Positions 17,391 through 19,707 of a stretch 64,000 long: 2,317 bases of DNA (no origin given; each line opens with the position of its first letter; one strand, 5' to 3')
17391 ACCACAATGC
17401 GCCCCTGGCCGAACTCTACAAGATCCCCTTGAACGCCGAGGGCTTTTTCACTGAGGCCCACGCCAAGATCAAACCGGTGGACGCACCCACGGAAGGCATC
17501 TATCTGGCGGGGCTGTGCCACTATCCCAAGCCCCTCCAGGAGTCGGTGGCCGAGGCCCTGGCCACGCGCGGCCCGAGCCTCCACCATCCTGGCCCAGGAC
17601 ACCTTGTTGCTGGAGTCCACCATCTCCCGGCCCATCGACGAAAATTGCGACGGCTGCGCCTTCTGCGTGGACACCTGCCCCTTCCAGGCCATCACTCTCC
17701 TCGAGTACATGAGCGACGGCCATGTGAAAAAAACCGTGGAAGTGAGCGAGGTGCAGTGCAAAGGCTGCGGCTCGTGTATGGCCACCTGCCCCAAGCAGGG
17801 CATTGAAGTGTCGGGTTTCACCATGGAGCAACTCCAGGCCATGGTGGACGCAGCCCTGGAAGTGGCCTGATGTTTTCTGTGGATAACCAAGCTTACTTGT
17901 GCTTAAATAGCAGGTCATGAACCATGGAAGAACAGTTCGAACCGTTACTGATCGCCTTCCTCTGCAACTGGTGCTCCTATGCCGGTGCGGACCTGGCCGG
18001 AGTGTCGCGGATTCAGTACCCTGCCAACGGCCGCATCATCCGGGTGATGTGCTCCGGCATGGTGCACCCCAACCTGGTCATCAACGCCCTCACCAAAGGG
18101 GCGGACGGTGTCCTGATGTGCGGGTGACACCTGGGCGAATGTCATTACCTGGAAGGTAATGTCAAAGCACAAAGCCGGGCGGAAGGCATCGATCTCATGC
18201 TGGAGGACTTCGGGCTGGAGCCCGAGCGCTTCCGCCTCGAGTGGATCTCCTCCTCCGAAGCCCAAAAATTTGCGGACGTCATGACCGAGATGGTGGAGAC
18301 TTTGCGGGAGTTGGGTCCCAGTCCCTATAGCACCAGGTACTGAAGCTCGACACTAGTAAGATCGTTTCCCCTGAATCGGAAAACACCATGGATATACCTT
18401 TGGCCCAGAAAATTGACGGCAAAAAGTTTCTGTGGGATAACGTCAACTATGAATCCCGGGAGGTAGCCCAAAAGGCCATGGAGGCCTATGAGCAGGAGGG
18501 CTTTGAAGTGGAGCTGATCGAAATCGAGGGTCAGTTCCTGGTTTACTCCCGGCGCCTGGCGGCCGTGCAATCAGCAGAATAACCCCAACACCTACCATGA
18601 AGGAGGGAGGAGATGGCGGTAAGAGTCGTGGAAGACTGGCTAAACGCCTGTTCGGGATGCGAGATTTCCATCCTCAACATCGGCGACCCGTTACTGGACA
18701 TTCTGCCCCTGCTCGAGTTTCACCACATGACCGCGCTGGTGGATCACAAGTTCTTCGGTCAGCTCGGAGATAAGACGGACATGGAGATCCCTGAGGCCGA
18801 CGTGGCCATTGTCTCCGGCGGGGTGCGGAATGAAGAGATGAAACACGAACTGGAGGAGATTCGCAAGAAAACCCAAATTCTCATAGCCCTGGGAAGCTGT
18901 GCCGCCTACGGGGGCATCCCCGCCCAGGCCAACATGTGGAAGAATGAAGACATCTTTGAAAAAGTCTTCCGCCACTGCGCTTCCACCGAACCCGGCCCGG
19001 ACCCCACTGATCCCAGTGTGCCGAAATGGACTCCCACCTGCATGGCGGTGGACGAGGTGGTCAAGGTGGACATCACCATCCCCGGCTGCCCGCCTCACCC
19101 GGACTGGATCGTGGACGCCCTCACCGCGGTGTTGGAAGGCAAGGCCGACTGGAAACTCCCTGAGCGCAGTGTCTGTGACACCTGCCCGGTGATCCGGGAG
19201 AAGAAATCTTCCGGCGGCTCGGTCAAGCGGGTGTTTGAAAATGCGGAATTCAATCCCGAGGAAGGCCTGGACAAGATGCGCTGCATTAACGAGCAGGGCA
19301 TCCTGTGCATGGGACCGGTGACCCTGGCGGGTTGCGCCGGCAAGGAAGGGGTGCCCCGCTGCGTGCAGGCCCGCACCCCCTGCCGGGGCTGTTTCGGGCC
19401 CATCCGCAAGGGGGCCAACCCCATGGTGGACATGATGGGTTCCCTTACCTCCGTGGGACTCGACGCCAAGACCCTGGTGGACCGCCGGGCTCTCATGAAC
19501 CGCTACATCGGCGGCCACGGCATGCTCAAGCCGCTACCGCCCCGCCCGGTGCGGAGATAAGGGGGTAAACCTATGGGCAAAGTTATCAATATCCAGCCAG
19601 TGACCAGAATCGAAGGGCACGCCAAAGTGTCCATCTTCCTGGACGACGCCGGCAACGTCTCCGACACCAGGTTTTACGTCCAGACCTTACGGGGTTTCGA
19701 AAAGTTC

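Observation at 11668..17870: hdrA is split open by a nuoE-nuoF-[2Fe-2S] module inserted at a precise internal point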

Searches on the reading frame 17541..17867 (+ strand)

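Call 7: search_protein_families(library=pfam, proteins=[window:17541-17867:+], max_evalue=0.01)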
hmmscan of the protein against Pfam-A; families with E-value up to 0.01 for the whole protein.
window:17541-17867:+ (109 aa): 14 families
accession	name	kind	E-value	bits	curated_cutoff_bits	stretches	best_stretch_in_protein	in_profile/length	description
PF12838.12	Fer4_7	-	5.8e-11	43.1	27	1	35-85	1-50/52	4Fe-4S dicluster domain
PF25160.1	LdpA_Fe-S-bd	-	6.1e-11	42.4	27.6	2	66-90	21-45/49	LdpA Fe-S cluster-binding domain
PF14697.11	Fer4_21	-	2.4e-10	40.8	35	2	27-53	32-59/59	4Fe-4S dicluster domain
PF12837.12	Fer4_6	-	3e-10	40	25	2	34-51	7-24/24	4Fe-4S binding domain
PF00037.32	Fer4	-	8.7e-09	35.3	21.1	2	33-52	5-24/24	4Fe-4S binding domain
PF13237.11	Fer4_10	-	2.1e-08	34.4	25.5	2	33-84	6-53/53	4Fe-4S dicluster domain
PF13484.11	Fer4_16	-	5.5e-08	33.9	30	2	35-54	1-20/66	4Fe-4S double cluster binding domain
PF13187.11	Fer4_9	-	6.4e-08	32.9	27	1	35-86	1-50/52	4Fe-4S dicluster domain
PF12800.12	Fer4_4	-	2.6e-06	27.7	24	1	34-48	2-16/17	4Fe-4S binding domain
PF12797.12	Fer4_2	-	2.2e-05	24.6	24.5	0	73-84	10-21/22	4Fe-4S binding domain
PF12798.12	Fer4_3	-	9.9e-05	23.3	27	0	36-50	1-15/15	4Fe-4S binding domain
PF17179.9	Fer4_22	-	0.0005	21.3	27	0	66-85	74-93/95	4Fe-4S dicluster domain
PF13534.11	Fer4_17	-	0.0019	19.2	22.2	0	35-86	1-59/61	4Fe-4S dicluster domain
PF13183.11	Fer4_8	-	0.0031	18.5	27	1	34-85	3-66/68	4Fe-4S dicluster domain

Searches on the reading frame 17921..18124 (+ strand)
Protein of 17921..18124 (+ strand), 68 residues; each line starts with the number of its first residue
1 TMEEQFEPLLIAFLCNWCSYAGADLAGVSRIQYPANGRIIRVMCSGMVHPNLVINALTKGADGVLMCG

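Call 7: search_protein_families(library=pfam, proteins=[window:17921-18124:+], max_evalue=0.01)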
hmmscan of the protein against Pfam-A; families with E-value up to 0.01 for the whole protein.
window:17921-18124:+ (68 aa): 1 family
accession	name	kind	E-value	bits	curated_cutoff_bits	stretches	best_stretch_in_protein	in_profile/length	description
PF02662.21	FlpD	-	1.5e-25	90.1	22.3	1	11-68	2-59/123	Methyl-viologen-reducing hydrogenase, delta subunit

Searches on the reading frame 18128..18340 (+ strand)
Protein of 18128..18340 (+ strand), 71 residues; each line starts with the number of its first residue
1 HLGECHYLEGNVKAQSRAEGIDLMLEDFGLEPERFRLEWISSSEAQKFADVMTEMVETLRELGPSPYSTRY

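Call 7: search_protein_families(library=pfam, proteins=[window:18128-18340:+], max_evalue=0.01)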
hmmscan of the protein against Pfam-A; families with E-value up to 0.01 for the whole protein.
window:18128-18340:+ (71 aa): 1 family
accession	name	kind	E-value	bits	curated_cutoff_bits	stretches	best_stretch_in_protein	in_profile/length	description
PF02662.21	FlpD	-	7.7e-19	68.4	22.3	1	1-63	61-123/123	Methyl-viologen-reducing hydrogenase, delta subunit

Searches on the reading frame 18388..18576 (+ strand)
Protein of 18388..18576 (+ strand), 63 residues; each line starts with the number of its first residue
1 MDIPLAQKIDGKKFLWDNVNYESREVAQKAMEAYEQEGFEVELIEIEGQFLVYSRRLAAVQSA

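Call 55: search_protein_families(library=pfam, proteins=[window:18388-18576:+], max_evalue=0.00001)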
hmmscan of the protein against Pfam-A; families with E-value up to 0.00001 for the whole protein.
window:18388-18576:+ (63 aa): 0 families

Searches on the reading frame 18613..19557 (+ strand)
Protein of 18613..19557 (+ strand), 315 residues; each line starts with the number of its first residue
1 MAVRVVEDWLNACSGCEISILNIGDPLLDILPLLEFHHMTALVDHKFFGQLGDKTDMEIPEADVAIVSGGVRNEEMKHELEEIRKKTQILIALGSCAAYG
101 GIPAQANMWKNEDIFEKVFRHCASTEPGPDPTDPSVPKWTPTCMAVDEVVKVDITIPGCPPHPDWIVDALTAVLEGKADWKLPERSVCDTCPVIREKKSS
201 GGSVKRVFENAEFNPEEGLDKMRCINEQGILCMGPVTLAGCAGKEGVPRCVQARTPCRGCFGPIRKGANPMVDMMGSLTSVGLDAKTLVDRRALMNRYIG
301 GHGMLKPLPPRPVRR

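Call 62: search_protein_families(library=ncbifam, proteins=[window:18613-19557:+], max_evalue=1e-10)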
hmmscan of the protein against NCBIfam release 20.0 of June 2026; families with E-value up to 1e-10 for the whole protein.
window:18613-19557:+ (315 aa): 5 families
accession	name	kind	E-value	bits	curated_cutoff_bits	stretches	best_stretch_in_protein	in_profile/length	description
NF045875.1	F420_non_VhuG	exception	6.8e-61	206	450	1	10-298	12-274/286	F420-non-reducing hydrogenase subunit VhuG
TIGR03294.1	FrhG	equivalog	1.5e-21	77.2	245.5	1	9-102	8-93/228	coenzyme F420 hydrogenase subunit gamma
NF040831.1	sulfhyd_ShyD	equivalog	7.9e-20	71.5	460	1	10-191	8-164/240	NAD(P)-dependent hydrogenase/sulfhydrogenase 2 subunit delta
NF040836.1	sulfhyd_HydD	equivalog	4.1e-16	59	500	1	5-178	8-158/261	NADPH-dependent hydrogenase/sulfhydrogenase 1 subunit delta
NF045520.1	H2_NiFeSe_small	exception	1.6e-12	47.5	470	0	58-110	111-167/314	NiFeSe hydrogenase small subunit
